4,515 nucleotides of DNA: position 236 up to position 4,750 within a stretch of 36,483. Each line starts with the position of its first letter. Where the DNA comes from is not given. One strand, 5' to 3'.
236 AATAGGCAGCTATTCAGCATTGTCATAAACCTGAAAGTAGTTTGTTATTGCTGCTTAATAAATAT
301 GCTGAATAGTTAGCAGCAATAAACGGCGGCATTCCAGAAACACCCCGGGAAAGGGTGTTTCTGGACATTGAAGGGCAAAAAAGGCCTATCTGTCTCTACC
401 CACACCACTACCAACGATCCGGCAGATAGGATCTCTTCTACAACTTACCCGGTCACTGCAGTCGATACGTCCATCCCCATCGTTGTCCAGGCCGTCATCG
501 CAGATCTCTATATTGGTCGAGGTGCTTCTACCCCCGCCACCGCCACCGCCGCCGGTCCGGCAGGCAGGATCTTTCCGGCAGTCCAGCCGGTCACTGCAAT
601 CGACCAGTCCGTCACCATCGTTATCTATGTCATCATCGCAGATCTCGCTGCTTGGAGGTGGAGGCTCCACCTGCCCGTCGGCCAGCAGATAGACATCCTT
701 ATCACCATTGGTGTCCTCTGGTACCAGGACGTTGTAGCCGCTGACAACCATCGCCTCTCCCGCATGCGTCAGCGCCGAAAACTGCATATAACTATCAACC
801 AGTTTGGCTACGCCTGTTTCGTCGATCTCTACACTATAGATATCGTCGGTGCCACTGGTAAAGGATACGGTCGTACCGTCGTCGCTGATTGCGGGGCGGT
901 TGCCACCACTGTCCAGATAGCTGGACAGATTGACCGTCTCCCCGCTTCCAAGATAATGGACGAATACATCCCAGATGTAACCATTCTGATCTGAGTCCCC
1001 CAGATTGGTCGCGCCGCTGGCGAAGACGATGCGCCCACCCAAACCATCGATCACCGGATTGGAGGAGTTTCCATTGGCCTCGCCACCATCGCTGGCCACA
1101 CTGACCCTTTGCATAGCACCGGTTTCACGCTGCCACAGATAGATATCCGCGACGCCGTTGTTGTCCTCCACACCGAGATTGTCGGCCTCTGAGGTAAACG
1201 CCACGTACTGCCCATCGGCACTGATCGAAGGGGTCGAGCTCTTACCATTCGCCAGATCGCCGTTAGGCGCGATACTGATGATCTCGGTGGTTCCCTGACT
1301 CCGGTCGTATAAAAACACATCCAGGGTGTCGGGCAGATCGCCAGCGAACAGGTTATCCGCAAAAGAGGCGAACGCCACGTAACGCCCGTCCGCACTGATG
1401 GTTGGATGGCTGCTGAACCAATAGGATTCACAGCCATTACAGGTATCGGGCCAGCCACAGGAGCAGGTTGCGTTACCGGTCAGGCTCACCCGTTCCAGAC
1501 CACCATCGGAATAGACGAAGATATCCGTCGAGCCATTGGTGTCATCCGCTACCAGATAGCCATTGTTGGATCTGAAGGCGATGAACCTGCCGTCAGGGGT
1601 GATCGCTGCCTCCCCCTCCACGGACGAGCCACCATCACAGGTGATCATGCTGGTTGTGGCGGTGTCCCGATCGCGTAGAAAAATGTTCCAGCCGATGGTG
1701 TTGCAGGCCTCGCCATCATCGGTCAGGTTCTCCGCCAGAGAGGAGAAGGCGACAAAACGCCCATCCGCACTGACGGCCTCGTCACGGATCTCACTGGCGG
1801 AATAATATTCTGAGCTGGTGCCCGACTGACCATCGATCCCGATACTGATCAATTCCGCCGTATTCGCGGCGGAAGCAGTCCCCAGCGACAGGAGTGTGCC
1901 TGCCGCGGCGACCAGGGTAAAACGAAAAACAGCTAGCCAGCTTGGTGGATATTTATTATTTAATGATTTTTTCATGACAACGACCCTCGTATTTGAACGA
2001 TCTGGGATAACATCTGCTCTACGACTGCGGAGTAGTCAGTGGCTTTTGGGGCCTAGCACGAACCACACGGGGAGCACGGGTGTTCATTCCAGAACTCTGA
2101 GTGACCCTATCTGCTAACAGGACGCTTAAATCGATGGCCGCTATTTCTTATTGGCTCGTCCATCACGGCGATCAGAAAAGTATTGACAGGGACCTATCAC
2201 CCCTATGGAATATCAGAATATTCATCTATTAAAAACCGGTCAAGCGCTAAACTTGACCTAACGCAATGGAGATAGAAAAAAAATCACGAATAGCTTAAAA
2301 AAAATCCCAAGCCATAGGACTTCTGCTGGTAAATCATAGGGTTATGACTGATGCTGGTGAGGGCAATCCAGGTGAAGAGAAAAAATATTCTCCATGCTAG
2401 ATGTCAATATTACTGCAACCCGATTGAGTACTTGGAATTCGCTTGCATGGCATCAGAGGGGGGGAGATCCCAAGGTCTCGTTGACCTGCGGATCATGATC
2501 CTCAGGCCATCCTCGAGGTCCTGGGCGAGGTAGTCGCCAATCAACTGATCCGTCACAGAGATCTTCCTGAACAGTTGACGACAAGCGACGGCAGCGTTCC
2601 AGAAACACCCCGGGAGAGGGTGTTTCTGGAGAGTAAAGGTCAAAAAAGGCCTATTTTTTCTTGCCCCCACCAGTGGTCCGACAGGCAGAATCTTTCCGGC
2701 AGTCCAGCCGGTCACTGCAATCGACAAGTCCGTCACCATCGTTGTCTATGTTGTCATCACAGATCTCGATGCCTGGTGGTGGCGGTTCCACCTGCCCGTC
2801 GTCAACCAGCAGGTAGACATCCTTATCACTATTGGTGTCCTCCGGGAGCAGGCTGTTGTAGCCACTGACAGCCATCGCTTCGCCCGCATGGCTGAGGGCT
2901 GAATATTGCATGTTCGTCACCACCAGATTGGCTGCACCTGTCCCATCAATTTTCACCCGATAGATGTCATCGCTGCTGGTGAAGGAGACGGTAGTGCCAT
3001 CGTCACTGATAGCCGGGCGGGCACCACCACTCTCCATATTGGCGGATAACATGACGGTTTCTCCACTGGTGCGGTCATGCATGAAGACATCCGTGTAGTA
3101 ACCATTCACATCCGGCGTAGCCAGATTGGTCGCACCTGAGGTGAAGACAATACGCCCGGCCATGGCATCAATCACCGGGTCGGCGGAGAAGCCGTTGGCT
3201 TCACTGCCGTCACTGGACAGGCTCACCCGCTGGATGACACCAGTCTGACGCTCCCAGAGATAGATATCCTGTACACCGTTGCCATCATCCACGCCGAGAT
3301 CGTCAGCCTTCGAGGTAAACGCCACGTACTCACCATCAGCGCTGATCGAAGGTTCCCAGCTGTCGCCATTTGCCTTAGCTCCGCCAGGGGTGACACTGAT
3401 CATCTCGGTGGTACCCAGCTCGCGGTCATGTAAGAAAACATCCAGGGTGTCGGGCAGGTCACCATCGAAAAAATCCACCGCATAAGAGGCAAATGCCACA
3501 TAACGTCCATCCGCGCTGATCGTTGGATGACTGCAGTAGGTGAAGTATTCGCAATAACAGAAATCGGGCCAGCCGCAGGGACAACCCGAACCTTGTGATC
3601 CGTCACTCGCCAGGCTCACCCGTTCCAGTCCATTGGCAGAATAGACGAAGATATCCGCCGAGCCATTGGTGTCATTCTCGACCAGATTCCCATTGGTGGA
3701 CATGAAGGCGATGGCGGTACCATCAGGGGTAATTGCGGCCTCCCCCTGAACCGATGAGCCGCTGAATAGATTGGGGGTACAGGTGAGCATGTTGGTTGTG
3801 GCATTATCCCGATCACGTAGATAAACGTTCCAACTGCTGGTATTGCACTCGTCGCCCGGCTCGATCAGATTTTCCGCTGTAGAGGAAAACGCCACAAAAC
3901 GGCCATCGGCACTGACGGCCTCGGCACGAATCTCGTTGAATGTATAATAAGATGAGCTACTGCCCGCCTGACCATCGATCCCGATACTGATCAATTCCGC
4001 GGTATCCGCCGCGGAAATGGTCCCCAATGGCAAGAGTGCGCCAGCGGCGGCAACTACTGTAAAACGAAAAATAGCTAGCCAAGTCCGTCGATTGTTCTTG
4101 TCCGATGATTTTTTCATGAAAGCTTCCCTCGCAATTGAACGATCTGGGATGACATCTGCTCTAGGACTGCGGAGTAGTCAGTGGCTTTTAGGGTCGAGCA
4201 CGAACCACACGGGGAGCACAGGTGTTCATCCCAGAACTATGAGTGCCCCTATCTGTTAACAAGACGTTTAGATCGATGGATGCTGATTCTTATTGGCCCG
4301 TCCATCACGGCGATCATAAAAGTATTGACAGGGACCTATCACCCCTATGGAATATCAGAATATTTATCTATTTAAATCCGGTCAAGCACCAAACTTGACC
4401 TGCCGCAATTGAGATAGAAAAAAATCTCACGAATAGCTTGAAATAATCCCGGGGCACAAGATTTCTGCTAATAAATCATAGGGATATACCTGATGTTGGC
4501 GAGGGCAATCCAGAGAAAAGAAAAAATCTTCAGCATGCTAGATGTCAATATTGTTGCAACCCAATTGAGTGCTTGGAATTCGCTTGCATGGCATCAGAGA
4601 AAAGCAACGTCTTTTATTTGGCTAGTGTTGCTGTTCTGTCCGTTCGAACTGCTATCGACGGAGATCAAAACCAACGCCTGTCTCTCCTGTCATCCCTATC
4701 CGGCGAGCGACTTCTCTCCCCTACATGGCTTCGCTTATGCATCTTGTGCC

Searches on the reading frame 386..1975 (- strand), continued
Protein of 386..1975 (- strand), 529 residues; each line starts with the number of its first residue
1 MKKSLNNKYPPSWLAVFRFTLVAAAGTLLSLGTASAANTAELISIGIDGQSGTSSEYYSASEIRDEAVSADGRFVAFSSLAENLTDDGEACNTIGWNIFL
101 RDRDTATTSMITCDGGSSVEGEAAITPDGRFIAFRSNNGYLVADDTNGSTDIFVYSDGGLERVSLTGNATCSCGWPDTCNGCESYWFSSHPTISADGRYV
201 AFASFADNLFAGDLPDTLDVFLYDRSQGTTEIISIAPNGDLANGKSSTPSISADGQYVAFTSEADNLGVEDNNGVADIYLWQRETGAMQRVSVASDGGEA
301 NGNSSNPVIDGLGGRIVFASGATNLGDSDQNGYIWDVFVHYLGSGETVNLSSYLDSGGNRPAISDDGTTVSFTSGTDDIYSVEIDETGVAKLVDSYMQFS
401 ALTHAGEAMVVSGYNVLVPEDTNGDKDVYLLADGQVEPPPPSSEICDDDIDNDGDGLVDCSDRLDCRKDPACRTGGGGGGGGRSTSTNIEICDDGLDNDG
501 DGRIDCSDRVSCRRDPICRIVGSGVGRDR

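Call 29: find_encoding_contigs(protein=P0123, flank=5000, max_places=3)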
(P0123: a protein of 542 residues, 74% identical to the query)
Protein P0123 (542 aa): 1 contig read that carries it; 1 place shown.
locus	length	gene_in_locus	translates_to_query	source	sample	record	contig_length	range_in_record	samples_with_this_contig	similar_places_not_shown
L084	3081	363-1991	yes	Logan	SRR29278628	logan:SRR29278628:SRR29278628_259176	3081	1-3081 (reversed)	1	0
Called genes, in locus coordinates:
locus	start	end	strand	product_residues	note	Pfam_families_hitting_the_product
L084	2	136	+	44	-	?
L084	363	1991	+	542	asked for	PF26549:Tricorn_N (faint), PF07676:PD40 (faint)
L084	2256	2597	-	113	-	-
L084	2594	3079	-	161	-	?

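Call 30: find_encoding_contigs(protein=P0131, flank=8000, max_places=3)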
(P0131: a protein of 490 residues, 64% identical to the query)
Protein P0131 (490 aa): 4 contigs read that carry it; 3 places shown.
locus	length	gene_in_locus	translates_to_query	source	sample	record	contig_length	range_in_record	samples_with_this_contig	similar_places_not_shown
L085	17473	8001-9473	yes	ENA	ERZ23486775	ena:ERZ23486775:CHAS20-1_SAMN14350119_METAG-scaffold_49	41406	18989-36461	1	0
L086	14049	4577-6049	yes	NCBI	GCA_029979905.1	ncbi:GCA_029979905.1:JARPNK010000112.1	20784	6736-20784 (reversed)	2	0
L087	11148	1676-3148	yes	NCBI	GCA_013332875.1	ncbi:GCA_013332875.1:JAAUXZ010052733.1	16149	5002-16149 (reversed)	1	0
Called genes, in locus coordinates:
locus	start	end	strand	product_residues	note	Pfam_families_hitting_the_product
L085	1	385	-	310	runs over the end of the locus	PF00248:Aldo_ket_red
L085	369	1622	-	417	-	PF03219:TLC (faint), PF07690:MFS_1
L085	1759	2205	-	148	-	-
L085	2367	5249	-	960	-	PF07676:PD40 (faint)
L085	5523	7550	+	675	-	PF00593:TonB_dep_Rec_b-barrel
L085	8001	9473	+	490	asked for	PF07676:PD40 (faint), PF26549:Tricorn_N (faint)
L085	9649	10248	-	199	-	PF04367:DUF502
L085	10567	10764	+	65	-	-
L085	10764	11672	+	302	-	PF00696:AA_kinase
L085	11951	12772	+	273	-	PF12849:PBP_like_2, PF13531:SBP_bac_11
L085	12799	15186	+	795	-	PF08447:PAS_3, PF00990:GGDEF, PF00563:EAL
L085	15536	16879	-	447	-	-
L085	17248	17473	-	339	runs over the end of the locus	PF04389:Peptidase_M28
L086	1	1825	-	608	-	PF07676:PD40 (faint), PF26549:Tricorn_N (faint)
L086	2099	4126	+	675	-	PF00593:TonB_dep_Rec_b-barrel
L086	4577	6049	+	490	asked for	PF07676:PD40 (faint), PF26549:Tricorn_N (faint)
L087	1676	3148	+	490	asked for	PF07676:PD40 (faint), PF26549:Tricorn_N (faint)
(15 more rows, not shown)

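Call 46: find_related_loci(query=A4, collection=metagenome_contigs, flank=4000)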
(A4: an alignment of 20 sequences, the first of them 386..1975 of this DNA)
Query A4 (529 aa) in metagenome_contigs; peptide patterns used: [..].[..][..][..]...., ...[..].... (x = any residue, [..] = any of these).
224 stretches matched a pattern; 50 encode a relative of the query (tblastn E <= 1e-3); 50 distinct loci.
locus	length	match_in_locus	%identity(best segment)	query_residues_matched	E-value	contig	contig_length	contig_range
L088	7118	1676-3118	64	1-474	0e+0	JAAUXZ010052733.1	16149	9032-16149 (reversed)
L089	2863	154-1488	58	40-479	9e-152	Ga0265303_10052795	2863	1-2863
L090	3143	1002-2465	52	1-478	1e-147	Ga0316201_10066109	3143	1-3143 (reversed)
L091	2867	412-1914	52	14-518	5e-146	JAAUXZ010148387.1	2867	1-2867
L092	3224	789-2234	53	1-474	3e-143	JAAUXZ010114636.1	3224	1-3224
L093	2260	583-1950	51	41-519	8e-137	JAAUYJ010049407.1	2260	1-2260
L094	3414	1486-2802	52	17-441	4e-132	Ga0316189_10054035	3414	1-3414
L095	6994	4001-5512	49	11-519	4e-126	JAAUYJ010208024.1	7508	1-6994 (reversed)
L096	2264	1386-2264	52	1-339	3e-89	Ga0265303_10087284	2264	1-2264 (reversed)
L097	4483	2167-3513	39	8-447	4e-56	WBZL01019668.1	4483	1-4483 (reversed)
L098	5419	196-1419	39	21-430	6e-56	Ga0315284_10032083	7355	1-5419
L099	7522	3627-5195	34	11-516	8e-55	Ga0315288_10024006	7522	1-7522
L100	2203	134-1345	39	42-430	1e-52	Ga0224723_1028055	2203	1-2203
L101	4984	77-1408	35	10-430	5e-47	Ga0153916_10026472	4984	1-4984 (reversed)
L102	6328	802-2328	35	43-439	2e-46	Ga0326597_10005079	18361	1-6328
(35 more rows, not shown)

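Call 68: search_solved_structures(query=A4, max_evalue=0.001)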
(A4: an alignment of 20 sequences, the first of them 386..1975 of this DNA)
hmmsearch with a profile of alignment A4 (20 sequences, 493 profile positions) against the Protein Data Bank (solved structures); distinct sequences matched with E-value up to 0.001: 1.
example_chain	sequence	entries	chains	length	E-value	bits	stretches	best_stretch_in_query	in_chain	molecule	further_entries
7plp_A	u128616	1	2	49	0.00012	24.1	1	453-483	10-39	Teneurin-4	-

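Call 76: predict_structure(alignment_id=A4)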
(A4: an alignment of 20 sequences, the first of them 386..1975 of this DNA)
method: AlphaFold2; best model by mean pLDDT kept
length: 529 residues; sequences in the alignment: 20
mean_pLDDT: 75.7   pTM: 0.71
mean pLDDT of the five models: 75.7, 75.2, 73.5, 72.3, 69.2
residues with pLDDT >= 90: 210; 70-90: 138; 50-70: 84; < 50: 97
segments of 3 or more residues with pLDDT < 50: 1-38, 167-169, 174-178, 434-445, 473-490, 511-529
pLDDT, mean of each block of 10 residues (from residue 1): 37 45 35 48 92 81 91 93 79 89 91 84 90 90 74 91 65 52 75 96 75 69 91 85 90 96 90 92 93 89 95 94 81 89 91 88 94 92 82 92 90 92 91 45 48 59 55 36 29 57 62 47 27
secondary structure, 60 per line:
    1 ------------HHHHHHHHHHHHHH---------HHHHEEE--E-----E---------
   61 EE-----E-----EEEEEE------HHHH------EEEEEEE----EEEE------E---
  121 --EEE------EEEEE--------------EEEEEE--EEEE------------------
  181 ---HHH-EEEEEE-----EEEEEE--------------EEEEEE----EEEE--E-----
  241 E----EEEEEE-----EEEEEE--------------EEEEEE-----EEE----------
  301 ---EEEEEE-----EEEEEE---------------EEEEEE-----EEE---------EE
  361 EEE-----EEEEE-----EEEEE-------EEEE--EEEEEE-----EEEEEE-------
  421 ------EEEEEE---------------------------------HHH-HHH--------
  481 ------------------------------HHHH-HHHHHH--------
elements in order: H13-26 H36-39 E40-42 E74-79 H86-89 E96-102 E107-110 E123-125 E132-136 E151-156 E159-162 E188-193 E199-204 E219-224 E229-232 E246-251 E257-262 E277-282 E288-290 E304-309 E315-320 E336-341 E347-349 E359-363 E369-373 E379-383 E391-394 E397-402 E408-413 E427-432 H511-514 H516-521

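Call 78: fold_search(model_id=the predicted structure, library=pdb)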
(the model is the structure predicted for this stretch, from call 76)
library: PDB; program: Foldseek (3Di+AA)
matches with E <= 10: 1917; with E <= 0.001: 1547
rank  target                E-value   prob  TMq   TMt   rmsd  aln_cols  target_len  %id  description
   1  4r40_A                5.8e-15  1.00  0.36  0.46   5.4       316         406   19  Crystal Structure of TolB/Pal complex from Yersinia pestis. (released 2014-09-03)
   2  4r40_C                8.5e-15  1.00  0.36  0.45   5.1       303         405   19  Crystal Structure of TolB/Pal complex from Yersinia pestis. (released 2014-09-03)
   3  2hqs_A                1.1e-14  1.00  0.36  0.46   5.4       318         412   19  Crystal structure of TolB/Pal complex (released 2007-04-03)
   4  2w8b_A                1.2e-14  1.00  0.37  0.46   5.3       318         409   18  Crystal structure of processed TolB in complex with Pal (released 2009-02-17)
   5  6pnv                  1.2e-14  1.00  0.34  0.42  13.2       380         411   14  1.42 Angstrom Resolution Crystal Structure of Translocation Protein TolB from Salmonella enterica (released 2019-07-17)
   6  3iax_A                1.5e-14  1.00  0.37  0.47   5.4       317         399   18  The crystal structure of the TolB box of Colicin A in complex with TolB reveals important differences in the recruitme (released 2009-10-13)
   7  9a2l_MODEL_1_A        1.7e-14  1.00  0.37  0.45   4.8       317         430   18  Model of E. coli TolB by in-cell photo-crosslinking MS and deep learning (released 2023-02-24)
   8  1c5k                  1.8e-14  1.00  0.35  0.45  11.4       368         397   14  THE STRUCTURE OF TOLB, AN ESSENTIAL COMPONENT OF THE TOL-DEPENDENT TRANSLOCATION SYSTEM AND ITS INTERACTIONS WITH THE TR (released 2000-12-06)
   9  2hqs_B                1.9e-14  1.00  0.36  0.46   5.3       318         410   18  Crystal structure of TolB/Pal complex (released 2007-04-03)
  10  2ivz_A                3.0e-14  1.00  0.36  0.47   5.3       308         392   18  Structure of TolB in complex with a peptide of the colicin E9 T- domain (released 2006-08-16)
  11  1crz                  3.6e-14  1.00  0.35  0.44  12.7       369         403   15  CRYSTAL STRUCTURE OF THE E. COLI TOLB PROTEIN (released 2000-08-16)
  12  4pwz_B                4.2e-14  1.00  0.37  0.46   4.7       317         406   19  Crystal structure of TolB protein from Yersinia pestis CO92 (released 2014-04-02)
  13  8wt1_F                4.4e-14  1.00  0.44  0.36   5.9       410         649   14  Crystal structure of S9 carboxypeptidase from Geobacillus sterothermophilus (released 2024-03-13)
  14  2ivz_D                4.7e-14  1.00  0.33  0.44  12.0       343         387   15  Structure of TolB in complex with a peptide of the colicin E9 T- domain (released 2006-08-16)
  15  8wt1_D                5.0e-14  1.00  0.44  0.37   6.4       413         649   14  Crystal structure of S9 carboxypeptidase from Geobacillus sterothermophilus (released 2024-03-13)
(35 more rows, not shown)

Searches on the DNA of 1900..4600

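Call 42: search_rna_families(source=window, start=1900, end=4600, threshold=evalue, max_evalue=1)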
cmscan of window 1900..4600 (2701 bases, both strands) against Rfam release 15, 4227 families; matches with E-value up to 1: 0.
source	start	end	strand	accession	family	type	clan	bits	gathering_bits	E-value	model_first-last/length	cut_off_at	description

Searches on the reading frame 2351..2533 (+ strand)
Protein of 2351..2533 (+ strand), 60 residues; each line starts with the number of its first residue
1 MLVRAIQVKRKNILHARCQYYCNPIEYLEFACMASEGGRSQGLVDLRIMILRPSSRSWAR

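Call 3: search_protein_families(library=pfam, proteins=[window:2351-2533:+], max_evalue=0.1)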
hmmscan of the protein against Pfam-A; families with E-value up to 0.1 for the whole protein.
window:2351-2533:+ (60 aa): 1 family
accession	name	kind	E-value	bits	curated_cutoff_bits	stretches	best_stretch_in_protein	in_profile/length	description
PF17860.6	Defensin_RK-1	-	0.075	14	23.4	0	17-32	4-19/34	RK-1-like defensin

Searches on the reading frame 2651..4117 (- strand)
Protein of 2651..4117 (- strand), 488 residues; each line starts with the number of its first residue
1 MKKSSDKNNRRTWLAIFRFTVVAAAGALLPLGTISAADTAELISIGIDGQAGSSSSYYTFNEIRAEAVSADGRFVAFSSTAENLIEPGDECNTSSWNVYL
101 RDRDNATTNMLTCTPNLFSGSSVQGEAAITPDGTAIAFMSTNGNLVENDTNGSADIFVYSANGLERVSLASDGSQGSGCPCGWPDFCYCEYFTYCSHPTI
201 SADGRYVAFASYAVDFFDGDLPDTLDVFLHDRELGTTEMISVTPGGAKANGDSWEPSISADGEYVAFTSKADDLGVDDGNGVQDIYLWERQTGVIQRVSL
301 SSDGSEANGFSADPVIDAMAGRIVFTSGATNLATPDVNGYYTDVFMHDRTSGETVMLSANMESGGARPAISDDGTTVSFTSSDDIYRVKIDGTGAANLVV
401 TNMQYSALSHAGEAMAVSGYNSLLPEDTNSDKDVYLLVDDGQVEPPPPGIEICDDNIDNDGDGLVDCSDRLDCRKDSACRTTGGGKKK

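Call 3: search_protein_families(library=pfam, proteins=[window:2651-4117:-], max_evalue=0.1)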
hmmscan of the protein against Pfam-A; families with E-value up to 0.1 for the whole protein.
window:2651-4117:- (488 aa): 3 families
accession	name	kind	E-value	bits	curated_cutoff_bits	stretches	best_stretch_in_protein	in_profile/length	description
PF07676.18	PD40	-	3.1e-14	52.9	20.9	2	255-278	13-35/38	WD40-like Beta Propeller Repeat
PF00930.27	DPPIV_N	-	0.00028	20.2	22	0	121-211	42-119/354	Dipeptidyl peptidase IV (DPP IV) N-terminal region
PF09142.17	TruB_C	-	0.059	13.5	28.7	0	127-143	30-46/56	tRNA Pseudouridine synthase II, C terminal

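Call 4: search_protein_families(library=ncbifam, proteins=[window:2651-4117:-], max_evalue=0.1)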
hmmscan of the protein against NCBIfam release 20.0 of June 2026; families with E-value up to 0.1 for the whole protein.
window:2651-4117:- (488 aa): 5 families
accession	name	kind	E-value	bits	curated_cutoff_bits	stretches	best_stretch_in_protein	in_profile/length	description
NF053518.1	DipepPtdsDpp5Prph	equivalog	2.5e-09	36.2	900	2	126-236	199-288/655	dipeptidyl-peptidase Dpp5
NF033662.1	acid_disulf_rpt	repeat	1.3e-07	31.2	41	1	451-479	5-32/32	acidic double-disulfide repeat-containing protein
TIGR02800.1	propeller_TolB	equivalog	0.00071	18.6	343.15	1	251-399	279-406/418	Tol-Pal system beta propeller repeat protein TolB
TIGR02171.1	Fb_sc_TIGR02171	subfamily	0.044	11.7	544.35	0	196-211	353-368/912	TIGR02171 family lipoprotein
NF052230.1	T9SS_PorE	exception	0.057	11.7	600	0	194-213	280-299/648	PorE family type IX secretion system protein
